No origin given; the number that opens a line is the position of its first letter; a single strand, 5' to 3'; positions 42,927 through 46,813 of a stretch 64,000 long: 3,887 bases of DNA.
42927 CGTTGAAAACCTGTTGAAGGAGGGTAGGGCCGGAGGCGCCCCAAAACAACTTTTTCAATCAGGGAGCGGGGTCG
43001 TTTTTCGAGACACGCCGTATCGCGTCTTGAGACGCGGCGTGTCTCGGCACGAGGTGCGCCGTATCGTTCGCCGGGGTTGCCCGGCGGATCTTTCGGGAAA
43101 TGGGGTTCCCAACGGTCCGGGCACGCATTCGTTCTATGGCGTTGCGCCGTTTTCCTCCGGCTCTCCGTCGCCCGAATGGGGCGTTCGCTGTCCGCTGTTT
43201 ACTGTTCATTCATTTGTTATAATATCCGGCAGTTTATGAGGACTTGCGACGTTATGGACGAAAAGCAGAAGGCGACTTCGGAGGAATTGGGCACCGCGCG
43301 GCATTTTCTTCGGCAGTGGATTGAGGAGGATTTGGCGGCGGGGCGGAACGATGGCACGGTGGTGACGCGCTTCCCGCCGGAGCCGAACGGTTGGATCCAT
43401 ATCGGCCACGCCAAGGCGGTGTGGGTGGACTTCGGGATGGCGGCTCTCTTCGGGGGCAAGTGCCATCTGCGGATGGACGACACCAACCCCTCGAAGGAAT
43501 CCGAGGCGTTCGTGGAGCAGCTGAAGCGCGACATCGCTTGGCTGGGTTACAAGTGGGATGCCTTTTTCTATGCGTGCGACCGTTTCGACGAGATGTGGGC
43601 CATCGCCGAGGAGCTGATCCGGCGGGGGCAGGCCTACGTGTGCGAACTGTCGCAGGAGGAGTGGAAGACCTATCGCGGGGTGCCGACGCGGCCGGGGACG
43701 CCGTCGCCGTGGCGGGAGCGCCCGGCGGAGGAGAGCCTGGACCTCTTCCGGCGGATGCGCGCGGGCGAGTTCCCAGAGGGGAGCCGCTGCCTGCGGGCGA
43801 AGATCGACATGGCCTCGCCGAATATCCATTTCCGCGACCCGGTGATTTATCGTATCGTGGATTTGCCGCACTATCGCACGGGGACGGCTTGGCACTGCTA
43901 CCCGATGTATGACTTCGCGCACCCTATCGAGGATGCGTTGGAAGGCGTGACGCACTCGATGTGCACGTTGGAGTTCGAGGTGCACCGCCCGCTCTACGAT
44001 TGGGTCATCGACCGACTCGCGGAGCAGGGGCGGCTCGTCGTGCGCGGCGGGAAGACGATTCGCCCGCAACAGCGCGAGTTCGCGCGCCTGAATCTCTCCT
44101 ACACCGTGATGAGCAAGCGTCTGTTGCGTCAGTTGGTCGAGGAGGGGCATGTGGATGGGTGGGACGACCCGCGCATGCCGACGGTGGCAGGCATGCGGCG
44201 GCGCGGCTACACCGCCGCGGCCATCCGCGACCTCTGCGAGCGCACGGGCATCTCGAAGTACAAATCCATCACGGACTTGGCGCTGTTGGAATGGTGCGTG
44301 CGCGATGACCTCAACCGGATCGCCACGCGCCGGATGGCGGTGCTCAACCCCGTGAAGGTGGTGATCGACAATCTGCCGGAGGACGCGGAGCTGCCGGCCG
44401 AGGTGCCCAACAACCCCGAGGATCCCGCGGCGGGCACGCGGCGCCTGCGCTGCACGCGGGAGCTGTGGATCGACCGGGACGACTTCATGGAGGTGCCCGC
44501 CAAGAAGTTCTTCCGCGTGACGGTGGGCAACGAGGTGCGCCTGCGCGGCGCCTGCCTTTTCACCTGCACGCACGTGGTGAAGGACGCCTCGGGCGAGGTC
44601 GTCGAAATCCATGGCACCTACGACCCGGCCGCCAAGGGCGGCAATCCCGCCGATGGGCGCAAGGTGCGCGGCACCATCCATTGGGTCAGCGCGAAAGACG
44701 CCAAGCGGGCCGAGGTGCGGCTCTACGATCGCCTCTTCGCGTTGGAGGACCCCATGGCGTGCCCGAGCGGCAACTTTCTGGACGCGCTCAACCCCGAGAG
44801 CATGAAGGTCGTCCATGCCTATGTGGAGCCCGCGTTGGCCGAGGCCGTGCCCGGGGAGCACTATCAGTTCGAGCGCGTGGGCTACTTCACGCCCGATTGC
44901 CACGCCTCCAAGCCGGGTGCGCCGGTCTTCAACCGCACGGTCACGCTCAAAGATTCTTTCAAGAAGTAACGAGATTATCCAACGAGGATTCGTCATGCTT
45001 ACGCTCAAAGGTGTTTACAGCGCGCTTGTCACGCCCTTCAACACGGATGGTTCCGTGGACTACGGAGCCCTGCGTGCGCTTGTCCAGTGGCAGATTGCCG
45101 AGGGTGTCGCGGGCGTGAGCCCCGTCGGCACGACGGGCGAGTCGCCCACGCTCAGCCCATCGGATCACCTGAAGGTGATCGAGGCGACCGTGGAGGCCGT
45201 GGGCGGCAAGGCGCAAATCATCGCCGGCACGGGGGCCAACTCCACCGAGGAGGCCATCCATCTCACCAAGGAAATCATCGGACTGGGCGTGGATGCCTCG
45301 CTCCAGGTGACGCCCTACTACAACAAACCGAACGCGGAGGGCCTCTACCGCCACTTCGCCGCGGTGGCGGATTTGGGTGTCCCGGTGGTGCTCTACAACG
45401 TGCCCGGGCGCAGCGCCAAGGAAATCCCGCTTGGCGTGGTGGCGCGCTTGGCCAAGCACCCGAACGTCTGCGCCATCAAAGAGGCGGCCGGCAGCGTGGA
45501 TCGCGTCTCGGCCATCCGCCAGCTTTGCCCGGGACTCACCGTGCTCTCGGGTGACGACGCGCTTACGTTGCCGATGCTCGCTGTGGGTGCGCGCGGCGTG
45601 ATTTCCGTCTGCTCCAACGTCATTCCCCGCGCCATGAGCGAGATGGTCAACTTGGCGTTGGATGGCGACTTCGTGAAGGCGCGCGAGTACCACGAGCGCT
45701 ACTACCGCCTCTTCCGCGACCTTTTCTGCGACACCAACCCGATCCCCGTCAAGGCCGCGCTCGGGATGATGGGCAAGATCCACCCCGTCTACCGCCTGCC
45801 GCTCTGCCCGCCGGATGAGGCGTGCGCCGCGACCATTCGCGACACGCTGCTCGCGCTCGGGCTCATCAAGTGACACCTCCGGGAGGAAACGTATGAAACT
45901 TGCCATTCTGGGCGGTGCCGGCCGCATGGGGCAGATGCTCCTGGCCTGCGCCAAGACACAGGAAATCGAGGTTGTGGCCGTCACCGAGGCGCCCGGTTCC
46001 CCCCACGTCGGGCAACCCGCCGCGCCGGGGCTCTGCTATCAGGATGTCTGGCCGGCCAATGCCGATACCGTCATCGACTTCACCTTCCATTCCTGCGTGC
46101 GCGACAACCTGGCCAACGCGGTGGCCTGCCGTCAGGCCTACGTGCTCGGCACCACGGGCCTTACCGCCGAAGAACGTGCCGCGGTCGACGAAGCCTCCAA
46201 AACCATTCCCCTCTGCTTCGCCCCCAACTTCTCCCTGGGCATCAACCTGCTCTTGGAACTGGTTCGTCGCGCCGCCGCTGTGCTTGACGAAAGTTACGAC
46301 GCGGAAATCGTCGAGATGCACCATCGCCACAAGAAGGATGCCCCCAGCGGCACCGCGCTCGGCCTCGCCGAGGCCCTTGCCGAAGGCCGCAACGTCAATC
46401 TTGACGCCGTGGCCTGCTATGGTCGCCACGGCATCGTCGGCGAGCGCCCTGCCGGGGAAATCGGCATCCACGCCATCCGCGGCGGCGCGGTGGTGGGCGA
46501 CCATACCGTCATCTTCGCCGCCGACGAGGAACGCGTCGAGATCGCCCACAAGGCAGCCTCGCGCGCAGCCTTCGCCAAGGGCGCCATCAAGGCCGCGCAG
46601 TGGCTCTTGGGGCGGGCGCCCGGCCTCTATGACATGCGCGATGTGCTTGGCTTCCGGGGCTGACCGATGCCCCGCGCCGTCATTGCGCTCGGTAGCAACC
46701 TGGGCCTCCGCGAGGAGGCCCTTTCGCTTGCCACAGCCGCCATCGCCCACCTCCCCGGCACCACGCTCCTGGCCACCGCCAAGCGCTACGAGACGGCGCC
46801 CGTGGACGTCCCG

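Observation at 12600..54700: A ~190 bp intergenic repeat family with internal iteron-like tandem units occurs four times in 64 kb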

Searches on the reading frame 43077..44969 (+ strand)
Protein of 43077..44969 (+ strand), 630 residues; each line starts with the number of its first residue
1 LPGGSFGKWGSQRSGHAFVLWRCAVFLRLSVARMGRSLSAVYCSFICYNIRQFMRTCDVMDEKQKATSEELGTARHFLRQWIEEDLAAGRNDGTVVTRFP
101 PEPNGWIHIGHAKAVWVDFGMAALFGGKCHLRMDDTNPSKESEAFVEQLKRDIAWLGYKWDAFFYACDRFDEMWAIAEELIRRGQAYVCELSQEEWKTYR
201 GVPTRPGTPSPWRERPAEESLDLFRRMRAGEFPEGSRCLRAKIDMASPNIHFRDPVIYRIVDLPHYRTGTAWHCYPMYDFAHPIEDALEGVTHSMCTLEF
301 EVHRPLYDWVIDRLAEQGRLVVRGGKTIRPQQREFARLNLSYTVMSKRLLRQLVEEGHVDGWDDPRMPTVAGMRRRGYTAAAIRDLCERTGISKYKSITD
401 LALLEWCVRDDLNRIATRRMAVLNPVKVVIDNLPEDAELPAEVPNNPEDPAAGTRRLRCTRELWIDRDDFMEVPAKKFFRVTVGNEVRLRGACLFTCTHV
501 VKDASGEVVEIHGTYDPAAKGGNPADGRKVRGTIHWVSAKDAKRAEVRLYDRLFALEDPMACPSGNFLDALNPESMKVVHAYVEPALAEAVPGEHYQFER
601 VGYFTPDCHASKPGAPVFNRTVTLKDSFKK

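Call 15: search_protein_families(library=pfam, proteins=[window:43077-44969:+])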
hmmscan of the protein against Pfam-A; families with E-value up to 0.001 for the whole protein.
window:43077-44969:+ (630 aa): 3 families
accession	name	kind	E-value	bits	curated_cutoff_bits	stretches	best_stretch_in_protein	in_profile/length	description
PF00749.27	tRNA-synt_1c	-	9.2e-94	314.3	23.4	1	95-413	2-313/314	tRNA synthetases class I (E and Q), catalytic domain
PF03950.23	tRNA-synt_1c_C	-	2.3e-26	92.3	23.9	1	416-516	1-91/91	tRNA synthetases class I (E and Q), anti-codon binding domain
PF20974.2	tRNA-synt_1c_C2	-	3e-22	79.5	23.9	1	533-606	1-68/69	tRNA synthetases class I (E and Q), anti-codon binding domain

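Call 16: find_related_loci(query=window:43329-44969:+, collection=genome_contigs, flank=6000)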
Query window:43329-44969:+ (546 aa) in genome_contigs; peptide patterns used: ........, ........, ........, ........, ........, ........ (x = any residue, [..] = any of these).
600 stretches matched a pattern (row limit reached: there are more); 599 encode a relative of the query (tblastn E <= 1e-3); the best 80 are kept; 80 distinct loci.
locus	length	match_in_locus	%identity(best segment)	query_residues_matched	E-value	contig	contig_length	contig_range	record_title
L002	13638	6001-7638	87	1-546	0e+0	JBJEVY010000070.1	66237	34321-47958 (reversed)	MAG: Candidatus Spyradenecus sp. isolate MAHA01_bin.015 NODE_37_length_66237_cov_9.011665, whole genome shotgun sequence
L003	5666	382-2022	67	1-546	0e+0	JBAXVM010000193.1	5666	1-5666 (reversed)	MAG: bacterium isolate ELA687 MAG687_193, whole genome shotgun sequence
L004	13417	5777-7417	68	1-546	0e+0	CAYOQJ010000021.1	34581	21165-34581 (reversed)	MAG TPA_asm: uncultured Lentisphaeraceae bacterium isolate SRP067234_co1_252 genome assembly, contig: k99_73841, whole g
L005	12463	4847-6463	59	1-546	0e+0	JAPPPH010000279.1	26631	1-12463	MAG: Verrucomicrobiales bacterium isolate SB9160_S9_bin_9 NODE_163_length_26631_cov_9.45323, whole genome shotgun sequen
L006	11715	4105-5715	58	1-546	0e+0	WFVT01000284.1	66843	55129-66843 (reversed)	MAG: candidate division KSB1 bacterium isolate S140_5 k151_52948, whole genome shotgun sequence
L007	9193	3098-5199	57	1-546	0e+0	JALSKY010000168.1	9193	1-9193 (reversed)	MAG: Deltaproteobacteria bacterium isolate 355-202_metabat1_scaf2bin.029 355-202_scaffold_3127_c2, whole genome shotgun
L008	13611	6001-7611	58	1-546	0e+0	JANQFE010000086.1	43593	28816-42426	MAG: Thermodesulfobacteriota bacterium isolate PL23a_bin.71 k99_6476551, whole genome shotgun sequence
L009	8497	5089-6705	57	1-546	0e+0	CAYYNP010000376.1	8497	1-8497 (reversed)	MAG TPA_asm: uncultured Planctomycetaceae bacterium isolate SRP077602_co5_509 genome assembly, contig: NODE_34163_length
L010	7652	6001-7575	57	11-545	0e+0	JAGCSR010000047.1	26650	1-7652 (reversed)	MAG: Clostridiales bacterium isolate RGIG10087 Yak_Rumen-1__c2025585, whole genome shotgun sequence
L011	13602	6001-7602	57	1-543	0e+0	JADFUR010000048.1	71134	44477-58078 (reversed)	MAG: Bacteroidetes bacterium isolate C4.bin.5 k83_1286501, whole genome shotgun sequence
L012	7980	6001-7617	55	1-546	0e+0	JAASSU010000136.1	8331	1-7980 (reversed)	MAG: Bacteroidetes bacterium isolate KhS_metabat.24 KhS_C4414, whole genome shotgun sequence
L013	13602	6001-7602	57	4-546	0e+0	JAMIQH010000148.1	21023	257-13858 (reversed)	MAG: Bacteroidota bacterium isolate RA_AS_metabat.63 k201_1004965, whole genome shotgun sequence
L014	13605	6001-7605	57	1-546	0e+0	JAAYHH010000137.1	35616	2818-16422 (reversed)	MAG: Bacillota bacterium isolate AS09scLD_362 224242_AS09, whole genome shotgun sequence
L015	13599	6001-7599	56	4-545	0e+0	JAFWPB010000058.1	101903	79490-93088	MAG: Clostridiales bacterium isolate RGIG5941 Sheep_Omasum-1__c902368, whole genome shotgun sequence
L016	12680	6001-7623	56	1-546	0e+0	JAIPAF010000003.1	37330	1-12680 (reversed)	MAG: Bacteroidales bacterium isolate Tobar15.5-16.5m-G5 Tobar15-5-16-5m-C593, whole genome shotgun sequence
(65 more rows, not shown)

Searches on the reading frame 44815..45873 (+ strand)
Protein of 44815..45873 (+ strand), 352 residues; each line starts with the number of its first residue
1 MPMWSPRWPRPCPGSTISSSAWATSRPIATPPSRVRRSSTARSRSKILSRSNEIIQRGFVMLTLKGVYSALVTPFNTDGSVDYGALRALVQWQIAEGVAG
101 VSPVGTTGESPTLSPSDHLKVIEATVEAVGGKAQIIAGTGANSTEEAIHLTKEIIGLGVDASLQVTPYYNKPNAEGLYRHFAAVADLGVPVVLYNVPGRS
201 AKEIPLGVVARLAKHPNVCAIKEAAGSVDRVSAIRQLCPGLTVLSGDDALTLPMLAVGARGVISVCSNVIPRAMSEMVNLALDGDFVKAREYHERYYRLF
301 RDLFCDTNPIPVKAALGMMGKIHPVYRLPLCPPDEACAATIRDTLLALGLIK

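Call 67: search_protein_families(library=pfam, proteins=[window:44815-45873:+], max_evalue=0.01)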
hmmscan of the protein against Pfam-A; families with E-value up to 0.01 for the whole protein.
window:44815-45873:+ (352 aa): 1 family
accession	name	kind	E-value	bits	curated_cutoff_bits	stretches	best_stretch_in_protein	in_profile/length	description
PF00701.28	DHDPS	-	7.5e-89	297.7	22.1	1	64-345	2-286/289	Dihydrodipicolinate synthetase family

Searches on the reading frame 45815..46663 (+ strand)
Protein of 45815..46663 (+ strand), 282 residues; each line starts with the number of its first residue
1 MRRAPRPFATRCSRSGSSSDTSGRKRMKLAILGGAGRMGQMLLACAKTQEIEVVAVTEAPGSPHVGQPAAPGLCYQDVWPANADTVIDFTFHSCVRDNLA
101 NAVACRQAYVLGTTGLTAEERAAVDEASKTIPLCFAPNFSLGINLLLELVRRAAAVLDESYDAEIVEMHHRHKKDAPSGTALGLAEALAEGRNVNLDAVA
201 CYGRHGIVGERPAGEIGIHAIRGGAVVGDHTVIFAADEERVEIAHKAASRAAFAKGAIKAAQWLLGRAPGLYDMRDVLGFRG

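Call 67: search_protein_families(library=pfam, proteins=[window:45815-46663:+], max_evalue=0.01)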
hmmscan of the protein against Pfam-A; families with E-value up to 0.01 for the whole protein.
window:45815-46663:+ (282 aa): 2 families
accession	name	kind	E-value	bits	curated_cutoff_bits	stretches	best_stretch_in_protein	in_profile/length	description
PF05173.19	DapB_C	-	3.9e-47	159.7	27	1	142-278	1-121/121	Dihydrodipicolinate reductase, C-terminus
PF01113.26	DapB_N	-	2e-21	76.8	25.6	1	27-139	1-124/124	Dihydrodipicolinate reductase, N-terminus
